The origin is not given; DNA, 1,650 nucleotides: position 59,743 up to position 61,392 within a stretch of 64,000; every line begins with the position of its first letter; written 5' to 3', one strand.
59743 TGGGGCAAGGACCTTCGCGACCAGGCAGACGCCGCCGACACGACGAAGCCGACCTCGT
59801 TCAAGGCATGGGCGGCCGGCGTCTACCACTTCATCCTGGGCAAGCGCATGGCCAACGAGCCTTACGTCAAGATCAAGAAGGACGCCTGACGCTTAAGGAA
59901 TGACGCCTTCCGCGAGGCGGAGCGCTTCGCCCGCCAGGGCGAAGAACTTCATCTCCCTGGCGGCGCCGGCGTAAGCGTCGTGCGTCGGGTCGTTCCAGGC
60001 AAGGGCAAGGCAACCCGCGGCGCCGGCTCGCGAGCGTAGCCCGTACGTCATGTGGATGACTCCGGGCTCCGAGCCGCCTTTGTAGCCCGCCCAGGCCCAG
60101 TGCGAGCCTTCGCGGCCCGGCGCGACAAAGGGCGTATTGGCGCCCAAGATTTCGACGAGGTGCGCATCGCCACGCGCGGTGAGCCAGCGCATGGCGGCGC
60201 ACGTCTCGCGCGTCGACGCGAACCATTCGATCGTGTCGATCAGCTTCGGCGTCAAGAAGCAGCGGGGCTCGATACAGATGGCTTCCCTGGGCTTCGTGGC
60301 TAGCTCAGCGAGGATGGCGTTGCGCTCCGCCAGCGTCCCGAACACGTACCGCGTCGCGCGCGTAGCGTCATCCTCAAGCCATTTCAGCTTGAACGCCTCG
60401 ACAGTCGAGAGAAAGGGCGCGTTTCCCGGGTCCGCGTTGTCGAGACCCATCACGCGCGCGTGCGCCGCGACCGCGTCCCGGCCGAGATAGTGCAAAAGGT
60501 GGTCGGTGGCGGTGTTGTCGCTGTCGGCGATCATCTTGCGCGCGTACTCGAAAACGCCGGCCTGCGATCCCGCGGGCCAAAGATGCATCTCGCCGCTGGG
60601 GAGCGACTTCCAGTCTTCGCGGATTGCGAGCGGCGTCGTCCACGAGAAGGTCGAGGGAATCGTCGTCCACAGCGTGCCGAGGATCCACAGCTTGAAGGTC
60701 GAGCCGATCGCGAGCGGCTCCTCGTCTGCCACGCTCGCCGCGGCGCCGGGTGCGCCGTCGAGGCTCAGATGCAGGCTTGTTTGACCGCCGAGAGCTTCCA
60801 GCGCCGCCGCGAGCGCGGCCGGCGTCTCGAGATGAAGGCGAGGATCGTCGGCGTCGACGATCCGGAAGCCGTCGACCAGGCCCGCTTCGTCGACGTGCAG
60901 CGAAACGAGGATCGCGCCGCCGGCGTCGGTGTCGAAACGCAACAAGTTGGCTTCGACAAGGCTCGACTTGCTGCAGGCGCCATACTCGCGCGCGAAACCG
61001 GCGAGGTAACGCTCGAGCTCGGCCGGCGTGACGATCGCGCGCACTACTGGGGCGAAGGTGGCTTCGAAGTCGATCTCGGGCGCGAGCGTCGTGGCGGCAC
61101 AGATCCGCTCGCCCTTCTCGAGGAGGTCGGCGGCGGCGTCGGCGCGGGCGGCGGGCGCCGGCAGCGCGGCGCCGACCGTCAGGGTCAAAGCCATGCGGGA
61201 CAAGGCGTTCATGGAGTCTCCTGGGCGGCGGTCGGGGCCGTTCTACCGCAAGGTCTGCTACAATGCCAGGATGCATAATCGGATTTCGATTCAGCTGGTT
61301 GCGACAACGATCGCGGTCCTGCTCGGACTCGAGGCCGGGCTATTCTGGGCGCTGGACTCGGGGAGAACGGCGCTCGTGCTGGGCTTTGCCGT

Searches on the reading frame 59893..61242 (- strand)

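Call 54: search_protein_families(library=pfam, proteins=[window:59893-61242:-], max_evalue=0.0001)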
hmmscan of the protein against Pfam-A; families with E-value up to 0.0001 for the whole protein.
window:59893-61242:- (449 aa): 1 family
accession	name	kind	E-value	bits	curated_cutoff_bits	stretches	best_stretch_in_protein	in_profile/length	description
PF13354.11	Beta-lactamase2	-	1.5e-13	51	22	1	166-269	10-114/214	Beta-lactamase enzyme family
